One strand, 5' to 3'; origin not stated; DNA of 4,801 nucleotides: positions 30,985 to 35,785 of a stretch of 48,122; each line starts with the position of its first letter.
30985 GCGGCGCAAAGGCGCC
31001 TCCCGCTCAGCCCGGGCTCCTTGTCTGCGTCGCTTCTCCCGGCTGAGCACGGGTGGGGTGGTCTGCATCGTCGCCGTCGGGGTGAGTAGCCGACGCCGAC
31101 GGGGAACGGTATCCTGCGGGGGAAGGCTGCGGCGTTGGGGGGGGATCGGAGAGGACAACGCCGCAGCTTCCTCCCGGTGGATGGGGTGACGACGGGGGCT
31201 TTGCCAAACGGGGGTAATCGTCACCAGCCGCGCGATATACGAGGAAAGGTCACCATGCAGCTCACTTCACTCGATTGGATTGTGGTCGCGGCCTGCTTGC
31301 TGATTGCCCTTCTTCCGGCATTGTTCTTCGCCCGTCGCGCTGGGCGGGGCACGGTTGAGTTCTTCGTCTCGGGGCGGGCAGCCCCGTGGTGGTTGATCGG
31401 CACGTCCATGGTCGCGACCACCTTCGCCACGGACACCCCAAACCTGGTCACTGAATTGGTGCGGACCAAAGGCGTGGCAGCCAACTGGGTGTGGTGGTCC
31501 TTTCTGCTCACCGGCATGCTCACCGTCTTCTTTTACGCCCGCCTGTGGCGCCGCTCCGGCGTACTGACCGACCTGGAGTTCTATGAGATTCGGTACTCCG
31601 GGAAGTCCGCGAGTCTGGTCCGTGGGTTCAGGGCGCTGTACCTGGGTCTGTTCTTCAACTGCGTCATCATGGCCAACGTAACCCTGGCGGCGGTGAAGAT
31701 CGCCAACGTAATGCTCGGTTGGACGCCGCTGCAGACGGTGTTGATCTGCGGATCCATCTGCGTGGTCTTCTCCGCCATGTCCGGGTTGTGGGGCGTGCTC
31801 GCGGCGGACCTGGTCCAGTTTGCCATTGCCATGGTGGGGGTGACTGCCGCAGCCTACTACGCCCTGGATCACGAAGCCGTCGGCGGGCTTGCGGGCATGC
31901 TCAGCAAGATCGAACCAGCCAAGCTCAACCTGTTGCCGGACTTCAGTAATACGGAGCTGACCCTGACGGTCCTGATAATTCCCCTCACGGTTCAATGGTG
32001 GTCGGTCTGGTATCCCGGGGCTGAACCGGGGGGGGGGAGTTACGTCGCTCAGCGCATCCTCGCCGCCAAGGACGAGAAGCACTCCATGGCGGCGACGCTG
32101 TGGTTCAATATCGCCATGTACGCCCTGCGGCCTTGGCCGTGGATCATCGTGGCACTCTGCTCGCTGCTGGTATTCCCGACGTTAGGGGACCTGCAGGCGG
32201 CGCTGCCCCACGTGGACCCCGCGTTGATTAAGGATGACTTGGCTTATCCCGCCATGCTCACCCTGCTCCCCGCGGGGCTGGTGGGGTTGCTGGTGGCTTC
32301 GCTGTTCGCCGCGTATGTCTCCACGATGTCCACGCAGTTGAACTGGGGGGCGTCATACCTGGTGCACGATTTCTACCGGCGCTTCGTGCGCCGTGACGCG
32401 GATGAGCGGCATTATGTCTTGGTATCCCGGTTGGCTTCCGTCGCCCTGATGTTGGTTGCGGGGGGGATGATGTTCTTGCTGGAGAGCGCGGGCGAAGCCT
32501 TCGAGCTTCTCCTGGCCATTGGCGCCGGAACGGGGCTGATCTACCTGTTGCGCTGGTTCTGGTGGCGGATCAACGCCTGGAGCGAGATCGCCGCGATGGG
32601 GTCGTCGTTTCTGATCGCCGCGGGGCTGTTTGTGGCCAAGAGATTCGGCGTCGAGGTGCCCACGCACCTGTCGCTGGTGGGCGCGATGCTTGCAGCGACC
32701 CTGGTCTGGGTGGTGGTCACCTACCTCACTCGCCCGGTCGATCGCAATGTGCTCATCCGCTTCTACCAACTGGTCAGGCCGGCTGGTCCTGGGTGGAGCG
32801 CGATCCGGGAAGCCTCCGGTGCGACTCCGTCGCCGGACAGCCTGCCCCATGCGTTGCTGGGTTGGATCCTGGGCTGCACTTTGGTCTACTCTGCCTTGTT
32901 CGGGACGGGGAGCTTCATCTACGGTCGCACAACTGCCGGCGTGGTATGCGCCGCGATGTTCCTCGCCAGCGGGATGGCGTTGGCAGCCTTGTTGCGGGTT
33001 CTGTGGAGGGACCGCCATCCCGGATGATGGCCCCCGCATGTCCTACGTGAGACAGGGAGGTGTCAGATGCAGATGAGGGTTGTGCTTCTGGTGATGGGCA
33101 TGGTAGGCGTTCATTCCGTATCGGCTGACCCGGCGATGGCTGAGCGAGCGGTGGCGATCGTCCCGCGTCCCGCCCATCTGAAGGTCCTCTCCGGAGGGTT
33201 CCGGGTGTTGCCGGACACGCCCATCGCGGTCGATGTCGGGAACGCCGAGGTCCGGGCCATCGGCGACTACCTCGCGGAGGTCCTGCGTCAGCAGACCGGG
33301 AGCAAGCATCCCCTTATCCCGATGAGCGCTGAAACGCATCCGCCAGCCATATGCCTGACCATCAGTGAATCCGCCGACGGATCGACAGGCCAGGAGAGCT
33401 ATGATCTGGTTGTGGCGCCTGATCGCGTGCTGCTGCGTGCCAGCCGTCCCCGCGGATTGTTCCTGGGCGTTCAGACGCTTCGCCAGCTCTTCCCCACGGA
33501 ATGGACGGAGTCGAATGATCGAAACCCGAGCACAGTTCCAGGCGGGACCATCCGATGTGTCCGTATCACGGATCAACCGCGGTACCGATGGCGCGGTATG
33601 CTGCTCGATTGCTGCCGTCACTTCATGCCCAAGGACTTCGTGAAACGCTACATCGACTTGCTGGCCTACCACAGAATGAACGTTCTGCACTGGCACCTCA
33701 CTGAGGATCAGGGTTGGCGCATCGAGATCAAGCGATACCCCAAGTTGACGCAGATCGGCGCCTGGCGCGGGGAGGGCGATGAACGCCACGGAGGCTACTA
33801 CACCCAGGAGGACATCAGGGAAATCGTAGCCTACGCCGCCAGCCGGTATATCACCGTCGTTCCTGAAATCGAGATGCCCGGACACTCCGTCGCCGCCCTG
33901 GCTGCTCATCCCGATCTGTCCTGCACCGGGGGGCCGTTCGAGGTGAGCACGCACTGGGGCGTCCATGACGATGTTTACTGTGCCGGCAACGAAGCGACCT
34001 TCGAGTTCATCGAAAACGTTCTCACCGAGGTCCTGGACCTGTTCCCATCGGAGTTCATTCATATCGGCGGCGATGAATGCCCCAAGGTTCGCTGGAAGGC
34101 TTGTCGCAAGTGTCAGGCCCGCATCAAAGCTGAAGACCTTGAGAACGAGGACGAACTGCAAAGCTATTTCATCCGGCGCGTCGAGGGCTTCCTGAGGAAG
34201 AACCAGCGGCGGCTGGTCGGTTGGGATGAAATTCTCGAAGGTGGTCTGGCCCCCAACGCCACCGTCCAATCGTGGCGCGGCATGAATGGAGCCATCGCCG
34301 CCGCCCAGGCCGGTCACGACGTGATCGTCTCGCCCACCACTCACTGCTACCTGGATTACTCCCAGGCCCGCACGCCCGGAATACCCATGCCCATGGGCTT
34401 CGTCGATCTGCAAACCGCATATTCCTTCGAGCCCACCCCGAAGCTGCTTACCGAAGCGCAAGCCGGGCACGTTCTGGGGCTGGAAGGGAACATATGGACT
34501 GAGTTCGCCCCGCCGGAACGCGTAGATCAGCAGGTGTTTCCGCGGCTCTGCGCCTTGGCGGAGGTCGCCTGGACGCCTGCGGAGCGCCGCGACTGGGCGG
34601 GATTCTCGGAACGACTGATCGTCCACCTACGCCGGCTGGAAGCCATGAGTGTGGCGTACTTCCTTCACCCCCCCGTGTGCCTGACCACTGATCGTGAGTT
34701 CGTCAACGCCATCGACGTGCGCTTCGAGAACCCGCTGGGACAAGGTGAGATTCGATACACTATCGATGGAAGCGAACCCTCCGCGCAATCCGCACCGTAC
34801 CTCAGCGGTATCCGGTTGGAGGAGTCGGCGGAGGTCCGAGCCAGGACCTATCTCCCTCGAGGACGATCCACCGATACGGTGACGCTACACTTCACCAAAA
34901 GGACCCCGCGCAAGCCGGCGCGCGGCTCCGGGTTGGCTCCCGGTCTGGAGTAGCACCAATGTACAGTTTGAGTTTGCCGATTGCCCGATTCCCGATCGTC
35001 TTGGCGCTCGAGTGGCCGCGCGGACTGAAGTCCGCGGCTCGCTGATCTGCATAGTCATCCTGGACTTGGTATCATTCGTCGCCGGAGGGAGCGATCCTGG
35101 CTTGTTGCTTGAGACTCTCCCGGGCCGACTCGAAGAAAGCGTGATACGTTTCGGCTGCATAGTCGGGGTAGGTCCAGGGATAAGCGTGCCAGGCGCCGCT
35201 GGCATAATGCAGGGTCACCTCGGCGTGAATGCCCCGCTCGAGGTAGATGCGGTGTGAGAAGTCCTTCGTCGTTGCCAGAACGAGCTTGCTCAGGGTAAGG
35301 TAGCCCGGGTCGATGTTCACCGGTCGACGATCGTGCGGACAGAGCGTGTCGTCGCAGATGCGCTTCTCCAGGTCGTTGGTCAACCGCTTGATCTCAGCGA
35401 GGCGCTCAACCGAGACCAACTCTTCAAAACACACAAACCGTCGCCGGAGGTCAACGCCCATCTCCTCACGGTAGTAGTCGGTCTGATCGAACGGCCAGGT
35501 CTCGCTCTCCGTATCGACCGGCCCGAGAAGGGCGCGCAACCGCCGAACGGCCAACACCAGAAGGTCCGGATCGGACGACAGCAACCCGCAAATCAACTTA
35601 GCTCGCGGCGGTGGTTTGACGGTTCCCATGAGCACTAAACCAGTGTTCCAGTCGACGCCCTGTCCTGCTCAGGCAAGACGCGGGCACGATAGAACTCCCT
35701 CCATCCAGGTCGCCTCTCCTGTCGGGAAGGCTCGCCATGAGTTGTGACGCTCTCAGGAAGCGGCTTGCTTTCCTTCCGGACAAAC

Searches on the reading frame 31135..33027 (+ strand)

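Call 8: search_protein_families(library=pfam, proteins=[window:31135-33027:+], max_evalue=0.001)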
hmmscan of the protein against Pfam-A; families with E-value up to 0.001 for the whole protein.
window:31135-33027:+ (630 aa): 1 family
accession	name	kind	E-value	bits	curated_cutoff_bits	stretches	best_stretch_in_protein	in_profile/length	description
PF00474.23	SSF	-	6.8e-27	94.8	22.8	1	76-481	1-396/406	Sodium:solute symporter family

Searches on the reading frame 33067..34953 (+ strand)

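Call 8: search_protein_families(library=pfam, proteins=[window:33067-34953:+], max_evalue=0.001)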
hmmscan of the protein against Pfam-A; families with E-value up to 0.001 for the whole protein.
window:33067-34953:+ (628 aa): 4 families
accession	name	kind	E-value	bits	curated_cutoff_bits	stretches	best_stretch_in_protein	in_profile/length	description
PF00728.28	Glyco_hydro_20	-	1.7e-121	406.2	22.3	1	173-504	1-347/348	Glycosyl hydrolase family 20, catalytic domain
PF02838.20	Glyco_hydro_20b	-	4.5e-19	69.9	26.1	1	30-169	3-123/124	Glycosyl hydrolase family 20, domain 2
PF13287.12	Fn3_assoc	-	2e-09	37.8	23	1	557-608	7-58/59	Fn3 associated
PF13290.12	CHB_HEX_C_1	-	2.7e-09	37.3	22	1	547-606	8-67/67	Chitobiase/beta-hexosaminidase C-terminal domain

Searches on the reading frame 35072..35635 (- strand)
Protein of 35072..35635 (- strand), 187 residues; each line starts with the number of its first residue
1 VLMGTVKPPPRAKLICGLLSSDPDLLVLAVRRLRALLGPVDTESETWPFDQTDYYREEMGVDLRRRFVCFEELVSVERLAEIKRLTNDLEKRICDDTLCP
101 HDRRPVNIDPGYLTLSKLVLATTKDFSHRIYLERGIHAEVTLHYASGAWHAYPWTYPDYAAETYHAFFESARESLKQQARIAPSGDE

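Call 8: search_protein_families(library=pfam, proteins=[window:35072-35635:-], max_evalue=0.001)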
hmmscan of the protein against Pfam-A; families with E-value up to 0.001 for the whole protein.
window:35072-35635:- (187 aa): 1 family
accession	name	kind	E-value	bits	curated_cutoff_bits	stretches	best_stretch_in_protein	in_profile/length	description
PF14385.11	DUF4416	-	5.8e-56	189.3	27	1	11-174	2-161/162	Domain of unknown function (DUF4416)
